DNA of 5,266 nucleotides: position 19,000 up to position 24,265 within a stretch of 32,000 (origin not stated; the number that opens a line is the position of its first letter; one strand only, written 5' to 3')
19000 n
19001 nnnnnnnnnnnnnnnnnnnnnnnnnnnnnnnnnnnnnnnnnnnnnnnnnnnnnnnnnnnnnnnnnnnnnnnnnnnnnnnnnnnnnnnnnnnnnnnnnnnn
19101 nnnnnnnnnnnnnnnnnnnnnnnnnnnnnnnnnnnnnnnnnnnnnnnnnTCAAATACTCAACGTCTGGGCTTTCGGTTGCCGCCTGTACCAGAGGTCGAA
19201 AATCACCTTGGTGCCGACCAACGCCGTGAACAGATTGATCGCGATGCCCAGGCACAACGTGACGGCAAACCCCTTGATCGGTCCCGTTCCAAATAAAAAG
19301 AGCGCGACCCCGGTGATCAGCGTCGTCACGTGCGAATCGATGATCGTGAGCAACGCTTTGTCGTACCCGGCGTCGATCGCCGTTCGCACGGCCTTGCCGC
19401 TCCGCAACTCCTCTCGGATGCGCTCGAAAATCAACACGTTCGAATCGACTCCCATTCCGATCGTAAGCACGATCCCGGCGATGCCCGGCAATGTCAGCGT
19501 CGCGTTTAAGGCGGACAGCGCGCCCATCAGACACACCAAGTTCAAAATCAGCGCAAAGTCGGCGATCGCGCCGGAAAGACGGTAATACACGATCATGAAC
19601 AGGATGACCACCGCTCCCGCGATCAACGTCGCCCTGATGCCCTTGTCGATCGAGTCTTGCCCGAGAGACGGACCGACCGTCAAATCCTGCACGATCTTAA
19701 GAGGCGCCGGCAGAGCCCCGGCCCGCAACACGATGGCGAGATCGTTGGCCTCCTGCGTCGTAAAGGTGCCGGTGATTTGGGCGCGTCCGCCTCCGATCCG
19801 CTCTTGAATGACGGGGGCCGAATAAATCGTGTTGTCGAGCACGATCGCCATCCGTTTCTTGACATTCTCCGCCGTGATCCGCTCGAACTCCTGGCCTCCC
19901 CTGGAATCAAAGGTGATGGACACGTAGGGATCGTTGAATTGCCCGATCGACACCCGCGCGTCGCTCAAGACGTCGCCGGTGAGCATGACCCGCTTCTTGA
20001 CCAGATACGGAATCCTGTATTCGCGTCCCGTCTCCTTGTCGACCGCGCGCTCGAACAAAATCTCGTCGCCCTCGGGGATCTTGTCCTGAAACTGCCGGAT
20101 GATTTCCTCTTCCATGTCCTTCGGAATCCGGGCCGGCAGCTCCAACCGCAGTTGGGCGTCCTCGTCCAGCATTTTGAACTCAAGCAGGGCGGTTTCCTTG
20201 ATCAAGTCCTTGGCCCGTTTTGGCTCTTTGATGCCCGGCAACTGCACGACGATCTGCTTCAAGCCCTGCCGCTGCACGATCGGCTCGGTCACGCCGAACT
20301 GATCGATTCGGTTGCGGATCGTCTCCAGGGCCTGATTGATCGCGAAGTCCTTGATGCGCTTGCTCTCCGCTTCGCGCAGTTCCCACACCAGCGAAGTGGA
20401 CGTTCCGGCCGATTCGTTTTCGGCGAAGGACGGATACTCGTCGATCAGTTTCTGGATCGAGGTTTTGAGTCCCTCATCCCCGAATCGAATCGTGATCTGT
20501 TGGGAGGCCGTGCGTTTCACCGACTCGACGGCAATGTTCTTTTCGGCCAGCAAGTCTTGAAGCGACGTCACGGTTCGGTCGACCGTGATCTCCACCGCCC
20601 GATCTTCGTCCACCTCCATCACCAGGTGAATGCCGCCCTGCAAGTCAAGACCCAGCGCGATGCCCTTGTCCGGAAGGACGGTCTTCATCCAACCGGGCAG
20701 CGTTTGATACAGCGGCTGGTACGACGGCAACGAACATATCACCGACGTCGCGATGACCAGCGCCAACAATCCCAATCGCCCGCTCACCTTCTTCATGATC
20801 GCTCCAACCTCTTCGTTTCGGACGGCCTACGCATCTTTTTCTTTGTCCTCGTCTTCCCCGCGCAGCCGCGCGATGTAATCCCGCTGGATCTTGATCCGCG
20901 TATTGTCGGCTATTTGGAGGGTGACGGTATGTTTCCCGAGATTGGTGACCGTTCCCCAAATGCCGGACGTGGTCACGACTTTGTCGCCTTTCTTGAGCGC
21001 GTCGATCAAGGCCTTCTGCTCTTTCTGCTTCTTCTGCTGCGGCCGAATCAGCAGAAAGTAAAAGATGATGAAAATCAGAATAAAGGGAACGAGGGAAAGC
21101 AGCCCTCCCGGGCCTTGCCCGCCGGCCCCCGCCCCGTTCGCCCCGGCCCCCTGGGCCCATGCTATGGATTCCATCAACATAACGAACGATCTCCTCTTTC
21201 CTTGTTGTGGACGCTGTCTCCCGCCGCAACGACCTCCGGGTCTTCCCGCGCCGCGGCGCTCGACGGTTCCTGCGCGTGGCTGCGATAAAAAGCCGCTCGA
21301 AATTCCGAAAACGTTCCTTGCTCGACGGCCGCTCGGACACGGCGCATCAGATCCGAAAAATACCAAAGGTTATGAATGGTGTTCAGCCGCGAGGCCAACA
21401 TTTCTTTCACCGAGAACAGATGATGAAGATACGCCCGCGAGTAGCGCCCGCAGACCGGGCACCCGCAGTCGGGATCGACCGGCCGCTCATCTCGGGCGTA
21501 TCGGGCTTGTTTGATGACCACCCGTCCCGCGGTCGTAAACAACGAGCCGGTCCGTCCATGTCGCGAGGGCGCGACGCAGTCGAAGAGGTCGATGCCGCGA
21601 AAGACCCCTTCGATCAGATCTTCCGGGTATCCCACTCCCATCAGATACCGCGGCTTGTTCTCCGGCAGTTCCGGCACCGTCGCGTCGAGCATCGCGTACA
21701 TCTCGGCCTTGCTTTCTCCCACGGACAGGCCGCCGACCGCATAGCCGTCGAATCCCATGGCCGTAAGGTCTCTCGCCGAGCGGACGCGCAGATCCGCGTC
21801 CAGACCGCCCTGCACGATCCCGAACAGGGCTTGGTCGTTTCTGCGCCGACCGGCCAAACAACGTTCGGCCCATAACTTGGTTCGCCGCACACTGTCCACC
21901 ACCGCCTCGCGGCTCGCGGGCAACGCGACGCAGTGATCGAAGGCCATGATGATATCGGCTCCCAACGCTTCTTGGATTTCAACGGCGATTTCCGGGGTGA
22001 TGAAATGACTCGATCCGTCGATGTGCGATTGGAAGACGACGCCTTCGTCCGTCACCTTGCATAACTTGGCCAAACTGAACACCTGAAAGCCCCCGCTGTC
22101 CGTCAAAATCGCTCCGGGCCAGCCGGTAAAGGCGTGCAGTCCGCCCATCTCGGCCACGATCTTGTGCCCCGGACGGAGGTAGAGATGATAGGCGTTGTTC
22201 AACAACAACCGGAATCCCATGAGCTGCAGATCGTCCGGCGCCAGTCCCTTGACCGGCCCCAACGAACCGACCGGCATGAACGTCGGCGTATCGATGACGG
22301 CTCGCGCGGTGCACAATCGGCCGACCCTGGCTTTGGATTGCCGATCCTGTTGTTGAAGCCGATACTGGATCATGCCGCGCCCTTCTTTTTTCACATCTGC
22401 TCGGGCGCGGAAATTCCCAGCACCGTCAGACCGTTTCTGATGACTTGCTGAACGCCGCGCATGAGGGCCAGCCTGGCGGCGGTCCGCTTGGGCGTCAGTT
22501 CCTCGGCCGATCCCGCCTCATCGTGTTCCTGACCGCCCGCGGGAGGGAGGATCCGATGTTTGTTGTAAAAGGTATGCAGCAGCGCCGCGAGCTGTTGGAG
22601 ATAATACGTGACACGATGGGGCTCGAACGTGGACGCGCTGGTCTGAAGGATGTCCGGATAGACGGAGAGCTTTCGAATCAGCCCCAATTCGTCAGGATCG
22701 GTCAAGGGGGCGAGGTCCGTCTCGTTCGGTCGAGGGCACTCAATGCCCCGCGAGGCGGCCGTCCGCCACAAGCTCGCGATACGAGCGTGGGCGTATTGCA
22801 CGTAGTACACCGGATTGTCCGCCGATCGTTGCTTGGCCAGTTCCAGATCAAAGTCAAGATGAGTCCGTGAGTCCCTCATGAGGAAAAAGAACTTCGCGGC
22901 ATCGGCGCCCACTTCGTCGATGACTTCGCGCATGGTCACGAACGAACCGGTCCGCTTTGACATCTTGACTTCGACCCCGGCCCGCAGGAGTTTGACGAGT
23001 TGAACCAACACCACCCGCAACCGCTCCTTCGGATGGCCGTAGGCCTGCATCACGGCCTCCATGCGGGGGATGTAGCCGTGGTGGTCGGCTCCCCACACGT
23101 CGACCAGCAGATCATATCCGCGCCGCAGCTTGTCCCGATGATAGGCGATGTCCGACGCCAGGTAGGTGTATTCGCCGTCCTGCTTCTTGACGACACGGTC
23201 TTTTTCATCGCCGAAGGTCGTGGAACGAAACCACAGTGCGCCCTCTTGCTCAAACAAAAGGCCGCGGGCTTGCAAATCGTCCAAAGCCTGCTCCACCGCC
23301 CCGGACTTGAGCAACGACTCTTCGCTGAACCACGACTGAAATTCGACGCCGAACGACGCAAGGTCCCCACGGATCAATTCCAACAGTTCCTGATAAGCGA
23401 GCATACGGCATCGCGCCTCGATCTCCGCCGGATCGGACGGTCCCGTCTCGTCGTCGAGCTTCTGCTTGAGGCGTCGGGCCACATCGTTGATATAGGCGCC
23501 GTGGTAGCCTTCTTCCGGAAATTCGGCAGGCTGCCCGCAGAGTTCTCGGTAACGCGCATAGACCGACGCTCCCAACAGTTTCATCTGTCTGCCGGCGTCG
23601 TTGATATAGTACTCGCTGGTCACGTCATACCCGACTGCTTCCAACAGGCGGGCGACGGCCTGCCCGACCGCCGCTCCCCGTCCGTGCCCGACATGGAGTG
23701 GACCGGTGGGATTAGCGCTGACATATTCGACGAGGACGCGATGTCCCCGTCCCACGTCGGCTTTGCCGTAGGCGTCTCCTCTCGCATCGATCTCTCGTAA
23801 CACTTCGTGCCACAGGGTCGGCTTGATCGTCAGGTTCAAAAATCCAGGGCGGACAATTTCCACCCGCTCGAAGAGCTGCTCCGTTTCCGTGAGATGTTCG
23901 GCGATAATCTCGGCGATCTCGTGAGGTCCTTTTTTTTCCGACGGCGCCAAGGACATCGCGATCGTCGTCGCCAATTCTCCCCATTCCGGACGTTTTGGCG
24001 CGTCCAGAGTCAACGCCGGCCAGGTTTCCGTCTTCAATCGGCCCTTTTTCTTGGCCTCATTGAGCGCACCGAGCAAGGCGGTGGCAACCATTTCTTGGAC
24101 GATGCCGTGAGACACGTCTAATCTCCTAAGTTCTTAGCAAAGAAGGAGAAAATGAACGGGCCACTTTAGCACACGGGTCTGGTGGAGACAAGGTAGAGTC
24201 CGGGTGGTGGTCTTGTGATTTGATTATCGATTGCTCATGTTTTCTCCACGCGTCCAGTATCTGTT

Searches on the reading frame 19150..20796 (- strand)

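Call 11: search_protein_families(library=pfam, proteins=[window:19150-20796:-])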
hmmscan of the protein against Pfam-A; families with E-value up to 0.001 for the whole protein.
window:19150-20796:- (548 aa): 5 families
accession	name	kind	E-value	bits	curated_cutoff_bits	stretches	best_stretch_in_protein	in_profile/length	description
PF22599.2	SecDF_P1_head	-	1.6e-42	144.4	27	1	261-364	10-114/114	SecDF, P1 head subdomain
PF21760.3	SecD_1st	-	3.5e-27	94.1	27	1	153-211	1-59/60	Protein translocase subunit SecDF, P1 domain, N-terminal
PF02355.23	SecD_SecF_C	-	2e-22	80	20.5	1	367-526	14-176/189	Protein export membrane protein SecD/SecF, C-terminal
PF03176.21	MMPL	-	1.4e-06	28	20.5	1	393-526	151-292/333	MMPL family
PF07549.19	Sec_GG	-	3.4e-05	23.7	20.3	1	41-64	3-26/28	SecD/SecF GG Motif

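Call 12: search_protein_families(library=phrogs, proteins=[window:19150-20796:-])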
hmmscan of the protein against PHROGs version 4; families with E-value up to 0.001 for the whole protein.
window:19150-20796:- (548 aa): 1 family
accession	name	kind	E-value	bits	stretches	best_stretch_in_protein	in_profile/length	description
phrog_7301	-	unknown function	1.6e-07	30.4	1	380-539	328-492/1035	-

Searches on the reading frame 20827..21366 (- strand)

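Call 26: search_protein_families(library=pfam, proteins=[window:20827-21366:-])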
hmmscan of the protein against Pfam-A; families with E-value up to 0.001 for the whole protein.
window:20827-21366:- (179 aa): 1 family
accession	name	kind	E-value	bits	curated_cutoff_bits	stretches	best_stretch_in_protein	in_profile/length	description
PF02699.20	YajC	-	3.8e-31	107.2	28.2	1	91-166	2-77/78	Preprotein translocase subunit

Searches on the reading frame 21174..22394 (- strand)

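Call 11: search_protein_families(library=pfam, proteins=[window:21174-22394:-])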
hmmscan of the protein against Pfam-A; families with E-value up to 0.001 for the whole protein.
window:21174-22394:- (406 aa): 1 family
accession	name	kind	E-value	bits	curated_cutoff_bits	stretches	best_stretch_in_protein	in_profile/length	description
PF01702.25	TGT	-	6e-155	516.1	26.3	1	21-374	2-356/357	Queuine tRNA-ribosyltransferase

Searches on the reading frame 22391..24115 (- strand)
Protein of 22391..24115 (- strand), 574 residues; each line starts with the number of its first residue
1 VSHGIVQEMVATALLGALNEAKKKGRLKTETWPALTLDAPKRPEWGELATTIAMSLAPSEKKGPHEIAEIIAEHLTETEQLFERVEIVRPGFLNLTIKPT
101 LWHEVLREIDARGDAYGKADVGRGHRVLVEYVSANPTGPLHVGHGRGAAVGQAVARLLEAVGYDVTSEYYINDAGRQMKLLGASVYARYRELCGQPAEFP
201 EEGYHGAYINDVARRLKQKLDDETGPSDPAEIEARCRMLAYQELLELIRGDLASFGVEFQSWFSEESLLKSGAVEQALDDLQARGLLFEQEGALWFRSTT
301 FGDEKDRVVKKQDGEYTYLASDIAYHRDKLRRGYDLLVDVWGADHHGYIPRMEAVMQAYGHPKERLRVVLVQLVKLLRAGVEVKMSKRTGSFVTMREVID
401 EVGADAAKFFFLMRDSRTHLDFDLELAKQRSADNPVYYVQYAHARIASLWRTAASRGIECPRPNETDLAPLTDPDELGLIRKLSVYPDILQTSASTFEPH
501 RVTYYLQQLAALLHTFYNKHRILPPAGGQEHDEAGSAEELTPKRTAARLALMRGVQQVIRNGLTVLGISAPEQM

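Call 11: search_protein_families(library=pfam, proteins=[window:22391-24115:-])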
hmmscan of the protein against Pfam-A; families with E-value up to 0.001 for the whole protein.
window:22391-24115:- (574 aa): 5 families
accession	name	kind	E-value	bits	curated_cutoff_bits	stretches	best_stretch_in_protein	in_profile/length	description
PF05746.21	DALR_1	-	3.3e-28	98.6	22.3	1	439-574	1-117/117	DALR anticodon binding domain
PF00750.26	tRNA-synt_1d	-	2.5e-25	89.7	23.3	1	120-403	15-299/349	tRNA synthetases class I (R), catalytic domain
PF03485.21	Arg_tRNA_synt_N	-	3.6e-15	56.8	21.5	1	14-97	7-85/85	Arginyl tRNA synthetase N terminal domain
PF01406.26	tRNA-synt_1e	-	1.1e-05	25.4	27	0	384-427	253-296/301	tRNA synthetases class I (C) catalytic domain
PF09334.17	tRNA-synt_1g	-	0.00031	20.1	20.1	0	383-427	326-369/391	tRNA synthetases class I (M)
